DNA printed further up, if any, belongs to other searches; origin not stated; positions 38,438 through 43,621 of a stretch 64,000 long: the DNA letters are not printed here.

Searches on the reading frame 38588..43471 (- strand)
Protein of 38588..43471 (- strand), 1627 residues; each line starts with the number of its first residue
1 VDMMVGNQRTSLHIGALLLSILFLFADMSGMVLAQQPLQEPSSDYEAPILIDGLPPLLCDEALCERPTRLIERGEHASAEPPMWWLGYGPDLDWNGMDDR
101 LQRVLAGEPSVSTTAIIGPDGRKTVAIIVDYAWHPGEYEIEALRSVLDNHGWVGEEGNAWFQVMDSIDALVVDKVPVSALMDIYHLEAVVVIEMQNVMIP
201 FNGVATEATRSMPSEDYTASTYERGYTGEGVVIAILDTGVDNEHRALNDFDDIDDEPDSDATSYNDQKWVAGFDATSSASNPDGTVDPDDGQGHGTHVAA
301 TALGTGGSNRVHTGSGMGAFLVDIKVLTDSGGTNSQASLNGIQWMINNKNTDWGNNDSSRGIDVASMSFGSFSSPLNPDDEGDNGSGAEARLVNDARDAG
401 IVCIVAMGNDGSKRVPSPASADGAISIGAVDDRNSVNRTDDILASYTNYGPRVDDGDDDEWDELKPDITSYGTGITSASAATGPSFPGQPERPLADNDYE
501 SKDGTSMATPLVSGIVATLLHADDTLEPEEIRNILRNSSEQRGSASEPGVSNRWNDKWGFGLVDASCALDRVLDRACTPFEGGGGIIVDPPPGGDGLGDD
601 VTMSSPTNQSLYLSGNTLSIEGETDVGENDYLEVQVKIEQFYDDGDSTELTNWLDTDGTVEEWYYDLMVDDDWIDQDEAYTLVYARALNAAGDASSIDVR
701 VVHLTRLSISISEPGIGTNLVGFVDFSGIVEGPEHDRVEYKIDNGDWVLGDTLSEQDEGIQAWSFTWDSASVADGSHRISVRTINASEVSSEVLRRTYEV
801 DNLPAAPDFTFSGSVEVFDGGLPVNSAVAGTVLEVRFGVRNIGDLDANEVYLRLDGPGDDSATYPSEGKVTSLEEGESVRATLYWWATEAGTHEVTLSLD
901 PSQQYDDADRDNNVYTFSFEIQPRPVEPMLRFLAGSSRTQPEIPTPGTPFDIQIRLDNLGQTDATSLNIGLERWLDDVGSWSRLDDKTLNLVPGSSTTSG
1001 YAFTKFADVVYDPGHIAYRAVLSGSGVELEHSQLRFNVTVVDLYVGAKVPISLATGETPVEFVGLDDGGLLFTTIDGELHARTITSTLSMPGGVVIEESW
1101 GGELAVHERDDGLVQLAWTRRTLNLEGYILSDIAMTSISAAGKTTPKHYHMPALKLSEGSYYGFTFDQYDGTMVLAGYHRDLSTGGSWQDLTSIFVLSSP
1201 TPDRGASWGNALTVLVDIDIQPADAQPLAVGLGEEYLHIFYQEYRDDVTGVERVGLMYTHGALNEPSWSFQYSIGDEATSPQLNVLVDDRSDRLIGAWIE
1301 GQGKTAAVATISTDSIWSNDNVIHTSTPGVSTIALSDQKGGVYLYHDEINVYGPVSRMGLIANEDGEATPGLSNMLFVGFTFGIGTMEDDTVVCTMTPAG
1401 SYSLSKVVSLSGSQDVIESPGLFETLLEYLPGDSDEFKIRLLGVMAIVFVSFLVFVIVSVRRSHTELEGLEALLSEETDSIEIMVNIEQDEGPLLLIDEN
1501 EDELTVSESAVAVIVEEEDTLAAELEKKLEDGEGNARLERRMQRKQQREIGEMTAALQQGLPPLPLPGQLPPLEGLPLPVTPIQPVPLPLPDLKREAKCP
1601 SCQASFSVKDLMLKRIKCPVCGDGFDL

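Call 21: search_protein_families(library=pfam, proteins=[window:38588-43471:-], max_evalue=0.00001)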
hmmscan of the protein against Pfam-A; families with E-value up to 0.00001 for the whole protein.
window:38588-43471:- (1627 aa): 2 families
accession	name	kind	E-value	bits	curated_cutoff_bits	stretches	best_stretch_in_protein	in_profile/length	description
PF00082.27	Peptidase_S8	-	3.2e-42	145.3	21.8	1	228-554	1-281/288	Subtilase family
PF07705.17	CARDB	-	2.1e-11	44.4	22.7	1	822-916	10-100/101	CARDB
